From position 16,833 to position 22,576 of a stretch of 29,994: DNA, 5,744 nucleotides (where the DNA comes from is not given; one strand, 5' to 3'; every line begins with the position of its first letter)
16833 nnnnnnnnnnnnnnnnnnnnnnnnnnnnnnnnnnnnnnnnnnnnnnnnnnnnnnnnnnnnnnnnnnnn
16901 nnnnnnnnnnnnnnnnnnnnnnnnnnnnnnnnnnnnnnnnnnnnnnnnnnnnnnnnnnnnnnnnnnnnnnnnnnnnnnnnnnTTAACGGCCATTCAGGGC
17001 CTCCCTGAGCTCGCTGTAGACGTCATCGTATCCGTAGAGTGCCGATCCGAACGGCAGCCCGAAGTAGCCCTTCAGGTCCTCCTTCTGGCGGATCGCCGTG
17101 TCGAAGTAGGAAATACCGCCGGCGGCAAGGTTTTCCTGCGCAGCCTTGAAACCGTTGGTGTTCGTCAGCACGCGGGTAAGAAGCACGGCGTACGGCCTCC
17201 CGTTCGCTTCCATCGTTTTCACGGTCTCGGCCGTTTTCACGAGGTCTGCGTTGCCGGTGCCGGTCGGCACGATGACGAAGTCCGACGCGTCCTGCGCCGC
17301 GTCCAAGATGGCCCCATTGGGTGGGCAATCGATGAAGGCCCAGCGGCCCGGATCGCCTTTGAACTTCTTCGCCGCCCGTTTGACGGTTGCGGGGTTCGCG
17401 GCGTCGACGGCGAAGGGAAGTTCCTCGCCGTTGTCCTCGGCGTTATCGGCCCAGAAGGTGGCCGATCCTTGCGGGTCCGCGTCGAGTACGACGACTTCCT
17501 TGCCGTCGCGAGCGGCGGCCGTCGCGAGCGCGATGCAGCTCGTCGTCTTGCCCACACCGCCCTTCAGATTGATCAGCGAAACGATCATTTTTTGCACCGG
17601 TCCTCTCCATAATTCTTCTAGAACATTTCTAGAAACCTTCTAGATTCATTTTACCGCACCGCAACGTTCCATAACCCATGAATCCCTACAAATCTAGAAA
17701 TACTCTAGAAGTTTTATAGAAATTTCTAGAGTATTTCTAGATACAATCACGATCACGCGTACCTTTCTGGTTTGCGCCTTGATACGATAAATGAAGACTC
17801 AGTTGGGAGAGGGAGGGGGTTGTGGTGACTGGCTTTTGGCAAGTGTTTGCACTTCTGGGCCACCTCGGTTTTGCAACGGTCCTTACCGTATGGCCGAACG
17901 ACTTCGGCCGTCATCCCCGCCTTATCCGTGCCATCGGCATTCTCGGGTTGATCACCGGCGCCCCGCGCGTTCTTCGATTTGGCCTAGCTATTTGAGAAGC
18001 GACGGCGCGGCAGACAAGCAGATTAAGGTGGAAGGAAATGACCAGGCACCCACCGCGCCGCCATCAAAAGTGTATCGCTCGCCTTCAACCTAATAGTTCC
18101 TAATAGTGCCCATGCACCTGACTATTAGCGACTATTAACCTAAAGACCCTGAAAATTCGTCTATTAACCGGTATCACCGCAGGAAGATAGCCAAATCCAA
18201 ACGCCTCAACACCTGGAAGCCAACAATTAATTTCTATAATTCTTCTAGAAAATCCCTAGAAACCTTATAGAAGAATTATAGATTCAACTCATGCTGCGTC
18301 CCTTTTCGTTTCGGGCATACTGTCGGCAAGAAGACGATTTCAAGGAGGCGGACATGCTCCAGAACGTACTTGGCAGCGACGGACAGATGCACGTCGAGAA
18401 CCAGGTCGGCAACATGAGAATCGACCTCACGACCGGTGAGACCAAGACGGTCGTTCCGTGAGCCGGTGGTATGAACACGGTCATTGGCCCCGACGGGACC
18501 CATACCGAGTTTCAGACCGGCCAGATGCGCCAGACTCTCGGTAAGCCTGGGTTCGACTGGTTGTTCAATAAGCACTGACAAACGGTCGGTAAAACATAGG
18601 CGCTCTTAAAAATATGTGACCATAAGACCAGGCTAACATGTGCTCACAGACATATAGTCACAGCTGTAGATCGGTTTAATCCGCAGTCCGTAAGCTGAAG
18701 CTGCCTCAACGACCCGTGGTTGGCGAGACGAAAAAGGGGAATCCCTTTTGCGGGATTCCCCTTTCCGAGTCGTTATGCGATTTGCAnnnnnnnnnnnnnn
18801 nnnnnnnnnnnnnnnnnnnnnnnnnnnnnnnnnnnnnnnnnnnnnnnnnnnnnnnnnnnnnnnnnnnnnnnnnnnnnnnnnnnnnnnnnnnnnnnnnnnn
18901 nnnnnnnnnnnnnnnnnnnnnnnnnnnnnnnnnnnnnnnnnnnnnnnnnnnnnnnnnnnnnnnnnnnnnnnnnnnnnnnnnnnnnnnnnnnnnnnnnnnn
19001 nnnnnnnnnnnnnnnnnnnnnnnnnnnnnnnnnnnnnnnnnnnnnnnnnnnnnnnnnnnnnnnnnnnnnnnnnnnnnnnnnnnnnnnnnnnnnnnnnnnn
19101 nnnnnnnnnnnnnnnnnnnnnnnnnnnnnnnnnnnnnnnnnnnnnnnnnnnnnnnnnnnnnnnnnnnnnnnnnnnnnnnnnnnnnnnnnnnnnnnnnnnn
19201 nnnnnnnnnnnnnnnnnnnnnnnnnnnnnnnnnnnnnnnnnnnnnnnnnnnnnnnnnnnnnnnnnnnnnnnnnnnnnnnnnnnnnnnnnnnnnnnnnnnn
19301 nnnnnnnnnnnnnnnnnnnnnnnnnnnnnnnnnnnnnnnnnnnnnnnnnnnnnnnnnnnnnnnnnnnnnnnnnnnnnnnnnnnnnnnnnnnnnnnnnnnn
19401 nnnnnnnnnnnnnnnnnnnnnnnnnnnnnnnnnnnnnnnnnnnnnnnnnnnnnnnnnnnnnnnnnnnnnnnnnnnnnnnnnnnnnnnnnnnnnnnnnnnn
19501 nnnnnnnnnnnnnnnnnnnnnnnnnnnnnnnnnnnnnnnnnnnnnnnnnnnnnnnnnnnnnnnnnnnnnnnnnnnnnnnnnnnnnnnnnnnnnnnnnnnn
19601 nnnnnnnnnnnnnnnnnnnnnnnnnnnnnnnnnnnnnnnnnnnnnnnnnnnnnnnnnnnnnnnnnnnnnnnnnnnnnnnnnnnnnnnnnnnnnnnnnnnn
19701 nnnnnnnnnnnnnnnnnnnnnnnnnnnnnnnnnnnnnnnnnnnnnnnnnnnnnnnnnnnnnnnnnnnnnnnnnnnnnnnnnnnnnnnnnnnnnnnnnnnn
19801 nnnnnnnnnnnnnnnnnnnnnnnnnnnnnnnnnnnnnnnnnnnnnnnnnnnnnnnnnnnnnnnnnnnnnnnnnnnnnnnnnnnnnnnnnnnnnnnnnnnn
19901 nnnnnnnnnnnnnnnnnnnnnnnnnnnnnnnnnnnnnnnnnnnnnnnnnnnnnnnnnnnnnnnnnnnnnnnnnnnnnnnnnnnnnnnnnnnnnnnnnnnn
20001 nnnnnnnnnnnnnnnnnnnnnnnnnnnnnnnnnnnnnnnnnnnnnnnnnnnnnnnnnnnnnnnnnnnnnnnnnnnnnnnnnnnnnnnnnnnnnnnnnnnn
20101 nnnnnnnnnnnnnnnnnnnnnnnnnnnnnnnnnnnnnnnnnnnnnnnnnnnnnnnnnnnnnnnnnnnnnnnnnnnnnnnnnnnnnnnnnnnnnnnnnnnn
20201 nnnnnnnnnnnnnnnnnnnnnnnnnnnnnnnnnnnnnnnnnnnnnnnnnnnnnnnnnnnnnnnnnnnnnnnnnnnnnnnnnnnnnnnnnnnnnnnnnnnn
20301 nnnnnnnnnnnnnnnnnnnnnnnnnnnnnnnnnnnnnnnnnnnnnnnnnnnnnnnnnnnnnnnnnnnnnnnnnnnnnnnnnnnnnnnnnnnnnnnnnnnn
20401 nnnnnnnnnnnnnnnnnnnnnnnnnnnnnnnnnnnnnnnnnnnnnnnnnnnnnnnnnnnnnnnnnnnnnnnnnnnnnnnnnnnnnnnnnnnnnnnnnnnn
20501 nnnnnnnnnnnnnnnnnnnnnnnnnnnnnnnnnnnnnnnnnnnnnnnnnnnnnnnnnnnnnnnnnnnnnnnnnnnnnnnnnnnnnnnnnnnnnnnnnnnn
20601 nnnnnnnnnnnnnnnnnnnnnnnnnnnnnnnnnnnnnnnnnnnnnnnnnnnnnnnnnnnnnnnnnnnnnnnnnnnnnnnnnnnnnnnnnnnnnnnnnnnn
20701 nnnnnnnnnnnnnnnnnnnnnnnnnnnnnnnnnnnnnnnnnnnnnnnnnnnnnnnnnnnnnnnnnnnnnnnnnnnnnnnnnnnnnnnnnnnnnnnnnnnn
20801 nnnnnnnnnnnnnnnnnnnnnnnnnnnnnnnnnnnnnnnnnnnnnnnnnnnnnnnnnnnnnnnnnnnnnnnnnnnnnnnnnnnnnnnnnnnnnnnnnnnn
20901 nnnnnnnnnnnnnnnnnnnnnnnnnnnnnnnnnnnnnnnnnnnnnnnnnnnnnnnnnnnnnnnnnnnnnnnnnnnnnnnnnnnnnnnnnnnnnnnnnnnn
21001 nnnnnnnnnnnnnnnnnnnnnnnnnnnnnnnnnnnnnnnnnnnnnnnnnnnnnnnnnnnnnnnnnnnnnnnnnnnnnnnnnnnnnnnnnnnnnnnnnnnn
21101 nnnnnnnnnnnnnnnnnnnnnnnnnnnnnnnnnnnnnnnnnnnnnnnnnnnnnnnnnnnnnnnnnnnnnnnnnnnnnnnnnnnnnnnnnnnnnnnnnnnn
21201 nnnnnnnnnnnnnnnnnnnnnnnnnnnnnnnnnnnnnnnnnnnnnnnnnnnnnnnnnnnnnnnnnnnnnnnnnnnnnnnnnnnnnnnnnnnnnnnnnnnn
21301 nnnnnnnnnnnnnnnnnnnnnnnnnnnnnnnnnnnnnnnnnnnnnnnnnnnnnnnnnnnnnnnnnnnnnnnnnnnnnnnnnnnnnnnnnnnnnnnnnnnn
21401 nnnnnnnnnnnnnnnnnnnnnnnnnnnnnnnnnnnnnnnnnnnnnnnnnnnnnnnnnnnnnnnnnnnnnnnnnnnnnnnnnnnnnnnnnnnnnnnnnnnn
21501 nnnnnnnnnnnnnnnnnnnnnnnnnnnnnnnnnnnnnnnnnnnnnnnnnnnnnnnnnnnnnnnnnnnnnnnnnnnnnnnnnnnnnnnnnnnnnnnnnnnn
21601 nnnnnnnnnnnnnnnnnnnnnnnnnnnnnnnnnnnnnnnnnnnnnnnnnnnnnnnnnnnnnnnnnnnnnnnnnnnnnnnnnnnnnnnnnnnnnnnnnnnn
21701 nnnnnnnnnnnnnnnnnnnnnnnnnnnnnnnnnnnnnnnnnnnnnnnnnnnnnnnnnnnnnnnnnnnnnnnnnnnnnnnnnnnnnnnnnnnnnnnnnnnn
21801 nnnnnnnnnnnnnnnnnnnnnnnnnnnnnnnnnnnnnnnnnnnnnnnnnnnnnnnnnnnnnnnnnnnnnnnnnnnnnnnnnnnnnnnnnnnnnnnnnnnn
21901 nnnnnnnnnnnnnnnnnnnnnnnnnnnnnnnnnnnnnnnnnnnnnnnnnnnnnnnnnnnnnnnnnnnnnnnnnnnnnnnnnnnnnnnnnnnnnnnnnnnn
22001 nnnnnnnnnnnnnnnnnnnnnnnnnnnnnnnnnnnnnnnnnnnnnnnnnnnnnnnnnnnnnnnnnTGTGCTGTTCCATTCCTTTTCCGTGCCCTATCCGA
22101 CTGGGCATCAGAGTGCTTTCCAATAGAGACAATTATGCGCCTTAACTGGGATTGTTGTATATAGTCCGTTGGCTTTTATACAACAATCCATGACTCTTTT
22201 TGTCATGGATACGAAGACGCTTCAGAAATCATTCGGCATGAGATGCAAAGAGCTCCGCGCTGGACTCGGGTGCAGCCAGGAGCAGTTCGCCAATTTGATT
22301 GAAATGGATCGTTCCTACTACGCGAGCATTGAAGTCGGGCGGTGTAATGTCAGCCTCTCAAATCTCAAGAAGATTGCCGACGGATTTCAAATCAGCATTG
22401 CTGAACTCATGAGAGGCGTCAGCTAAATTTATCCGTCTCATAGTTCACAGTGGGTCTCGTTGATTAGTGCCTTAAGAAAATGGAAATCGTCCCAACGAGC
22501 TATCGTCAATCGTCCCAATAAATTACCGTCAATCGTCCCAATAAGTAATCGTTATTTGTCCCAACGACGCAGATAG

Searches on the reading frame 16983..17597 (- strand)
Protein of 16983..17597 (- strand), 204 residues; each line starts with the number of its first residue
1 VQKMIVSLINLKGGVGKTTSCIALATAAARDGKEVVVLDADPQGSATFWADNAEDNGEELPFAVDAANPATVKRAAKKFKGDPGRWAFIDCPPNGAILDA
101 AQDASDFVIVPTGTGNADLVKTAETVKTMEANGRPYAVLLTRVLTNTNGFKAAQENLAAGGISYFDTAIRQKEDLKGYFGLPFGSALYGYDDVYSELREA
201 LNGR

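Call 9: search_protein_families(library=pfam, proteins=[window:16983-17597:-], max_evalue=0.01)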
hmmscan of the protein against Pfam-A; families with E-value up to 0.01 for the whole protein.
window:16983-17597:- (204 aa): 11 families
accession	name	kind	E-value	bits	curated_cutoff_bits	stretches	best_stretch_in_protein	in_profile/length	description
PF01656.29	CbiA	-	1.7e-17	63.9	25.4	1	7-175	2-115/125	CobQ/CobB/MinD/ParA nucleotide binding domain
PF13614.12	AAA_31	-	2.4e-16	60.6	27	1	5-58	3-56/177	AAA domain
PF07015.17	VirC1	-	3.6e-09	36.8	24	1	5-128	3-129/231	VirC1 protein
PF10609.15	ParA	-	8.6e-07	29.1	27.1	1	4-45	4-45/246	NUBPL iron-transfer P-loop NTPase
PF09140.17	MipZ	-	1.3e-06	28.4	20.7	1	5-125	2-120/262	ATPase MipZ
PF02374.21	ArsA_ATPase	-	4.4e-06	26.6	24.3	1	9-44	6-41/305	Anion-transporting ATPase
PF00142.24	Fer4_NifH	-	0.0015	18.5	25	1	12-47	8-43/271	4Fe-4S iron sulfur cluster binding proteins, NifH/frxC family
PF16575.11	CLP1_P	-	0.0017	18.7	26.6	1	14-43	4-33/188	mRNA cleavage and polyadenylation factor CLP1 P-loop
PF25199.1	nSTAND_NTPase5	-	0.0024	18.1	34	0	4-70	41-108/145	Novel STAND NTPase 5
PF13561.12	adh_short_C2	-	0.0036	17.4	27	1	23-85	11-71/236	Enoyl-(Acyl carrier protein) reductase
PF06564.18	CBP_BcsQ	-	0.0036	17.3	21.3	0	5-43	3-41/234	Cellulose biosynthesis protein BcsQ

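Call 60: search_protein_families(library=ncbifam, proteins=[window:16983-17597:-], max_evalue=0.01)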
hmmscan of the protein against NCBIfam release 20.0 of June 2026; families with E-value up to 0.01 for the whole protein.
window:16983-17597:- (204 aa): 25 families
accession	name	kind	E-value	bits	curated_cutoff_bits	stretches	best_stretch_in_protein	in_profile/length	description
NF041546.1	ParA_partition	equivalog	1.8e-33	115.8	180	1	5-173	1-172/203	ParA family partition ATPase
NF010423.0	PRK13849.1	equivalog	1.5e-09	37.5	313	1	5-128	3-129/231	conjugal transfer ATPase VirC1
TIGR03371.1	cellulose_yhjQ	equivalog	1.5e-08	34.4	157.85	1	5-44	3-42/246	cellulose biosynthesis protein BcsQ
TIGR03453.1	partition_RepA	equivalog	2.5e-08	33.2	348.45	1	5-47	106-148/387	plasmid partitioning protein RepA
NF047398.1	AAA_KGGVGR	domain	5.8e-08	33.3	90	1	5-41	4-40/190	KGGVGR-motif variant AAA ATPase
NF041283.1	PrgP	equivalog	9.5e-08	31.7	400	1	5-50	4-50/297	ParA superfamily DNA segregation protein PrgP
TIGR03815.1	CpaE_hom_Actino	equivalog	6.9e-07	28.7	154.45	1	5-45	113-153/340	septum site-determining protein Ssd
TIGR01969.1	minD_arch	subfamily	1.5e-06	27.5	201.75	1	4-41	1-38/251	cell division ATPase MinD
NF008079.0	PRK10818.1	equivalog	5.1e-06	26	508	1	5-41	4-40/270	septum site-determining protein MinD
TIGR00345.1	GET3_arsA_TRC40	subfamily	5.3e-06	26.2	135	1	12-44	5-37/299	TRC40/GET3/ArsA family transport-energizing ATPase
TIGR01968.1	minD_bact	equivalog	9.9e-06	25.1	212.9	1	5-41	3-39/261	septum site-determining protein MinD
NF053621.1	ATPseBagBMYCTU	equivalog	1.7e-05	24.1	521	1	12-42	20-50/371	ATPase BagB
TIGR01281.1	DPOR_bchL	equivalog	2.6e-05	23.7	345.15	1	9-48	5-44/268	ferredoxin:protochlorophyllide reductase (ATP-dependent) iron-sulfur ATP-binding protein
NF009701.0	PRK13230.1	subfamily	3.1e-05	23.1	350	1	11-47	8-44/291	nitrogenase reductase-like protein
NF041136.1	MrpORP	equivalog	3.6e-05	23.2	450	1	8-45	10-47/365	iron-sulfur cluster carrier protein MrpORP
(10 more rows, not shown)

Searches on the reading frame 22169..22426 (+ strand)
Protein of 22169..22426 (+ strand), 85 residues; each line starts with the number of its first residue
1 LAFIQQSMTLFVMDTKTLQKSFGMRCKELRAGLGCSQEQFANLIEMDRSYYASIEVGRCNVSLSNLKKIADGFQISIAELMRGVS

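Call 54: search_protein_families(library=pfam, proteins=[window:22169-22426:+], max_evalue=0.05)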
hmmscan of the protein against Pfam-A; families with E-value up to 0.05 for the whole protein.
window:22169-22426:+ (85 aa): 4 families
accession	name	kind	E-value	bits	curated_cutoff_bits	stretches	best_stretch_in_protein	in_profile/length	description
PF01381.28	HTH_3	-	9.7e-12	45.2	23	1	27-80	2-55/55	Helix-turn-helix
PF12844.13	HTH_19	-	8.8e-08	32.4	30.2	1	25-84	3-62/64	Helix-turn-helix domain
PF13560.12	HTH_31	-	9.5e-08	32.7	27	1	22-79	2-60/64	Helix-turn-helix domain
PF13443.12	HTH_26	-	0.00037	21.1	22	1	34-81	10-58/63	Cro/C1-type HTH DNA-binding domain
